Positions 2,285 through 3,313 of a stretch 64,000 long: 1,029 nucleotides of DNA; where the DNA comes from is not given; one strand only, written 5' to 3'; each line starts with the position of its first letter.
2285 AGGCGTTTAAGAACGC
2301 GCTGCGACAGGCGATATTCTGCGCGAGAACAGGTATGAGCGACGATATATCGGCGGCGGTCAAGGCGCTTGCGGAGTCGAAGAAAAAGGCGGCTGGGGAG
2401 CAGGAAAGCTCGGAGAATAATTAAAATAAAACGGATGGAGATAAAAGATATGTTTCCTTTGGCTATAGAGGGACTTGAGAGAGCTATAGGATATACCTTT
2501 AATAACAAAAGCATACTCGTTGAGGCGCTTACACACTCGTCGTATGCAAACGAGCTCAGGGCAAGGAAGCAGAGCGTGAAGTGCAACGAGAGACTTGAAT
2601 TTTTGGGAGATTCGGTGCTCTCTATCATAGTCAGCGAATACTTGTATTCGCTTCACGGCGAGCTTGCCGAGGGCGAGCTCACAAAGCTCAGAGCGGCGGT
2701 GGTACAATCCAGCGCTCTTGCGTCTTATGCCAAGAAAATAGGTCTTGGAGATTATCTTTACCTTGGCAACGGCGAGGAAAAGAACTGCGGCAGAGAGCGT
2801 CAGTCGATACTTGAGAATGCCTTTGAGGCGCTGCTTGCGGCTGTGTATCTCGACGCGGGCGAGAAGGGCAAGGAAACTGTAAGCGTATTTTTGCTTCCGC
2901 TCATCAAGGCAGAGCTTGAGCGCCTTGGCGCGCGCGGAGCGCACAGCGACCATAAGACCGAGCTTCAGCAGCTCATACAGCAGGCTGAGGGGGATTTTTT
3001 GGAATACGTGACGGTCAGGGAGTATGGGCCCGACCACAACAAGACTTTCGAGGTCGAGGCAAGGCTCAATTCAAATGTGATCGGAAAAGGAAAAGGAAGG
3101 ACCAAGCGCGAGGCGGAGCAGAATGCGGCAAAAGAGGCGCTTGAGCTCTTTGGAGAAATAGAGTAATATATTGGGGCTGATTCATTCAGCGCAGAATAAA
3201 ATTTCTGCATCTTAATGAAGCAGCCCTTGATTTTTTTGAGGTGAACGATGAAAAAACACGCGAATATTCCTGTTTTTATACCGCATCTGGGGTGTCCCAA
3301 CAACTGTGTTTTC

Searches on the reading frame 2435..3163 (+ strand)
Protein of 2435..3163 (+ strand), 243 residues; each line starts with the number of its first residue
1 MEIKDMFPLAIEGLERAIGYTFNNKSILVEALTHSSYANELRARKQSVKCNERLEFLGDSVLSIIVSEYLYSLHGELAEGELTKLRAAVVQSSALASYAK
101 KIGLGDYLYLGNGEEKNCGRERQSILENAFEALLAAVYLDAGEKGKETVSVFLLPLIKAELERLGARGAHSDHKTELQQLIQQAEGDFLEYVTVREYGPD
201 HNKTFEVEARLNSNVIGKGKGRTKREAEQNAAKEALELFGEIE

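Call 68: search_protein_families(library=pfam, proteins=[window:2435-3163:+], max_evalue=0.001)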
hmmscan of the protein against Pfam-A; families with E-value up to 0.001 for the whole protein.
window:2435-3163:+ (243 aa): 4 families
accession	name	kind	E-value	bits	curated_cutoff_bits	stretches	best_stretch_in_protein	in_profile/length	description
PF14622.11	Ribonucleas_3_3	-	3.4e-36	124.7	35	1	24-144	1-114/128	Ribonuclease-III-like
PF00636.31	Ribonuclease_3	-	5.7e-24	85.3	27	1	52-142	1-102/102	Ribonuclease III domain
PF00035.32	dsrm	-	1.4e-17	64.4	23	1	174-237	2-64/66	Double-stranded RNA binding motif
PF22935.1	RM44_endonuclase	-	1.1e-06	29.1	27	1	19-136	14-138/139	Large ribosomal subunit protein mL44, endonuclease domain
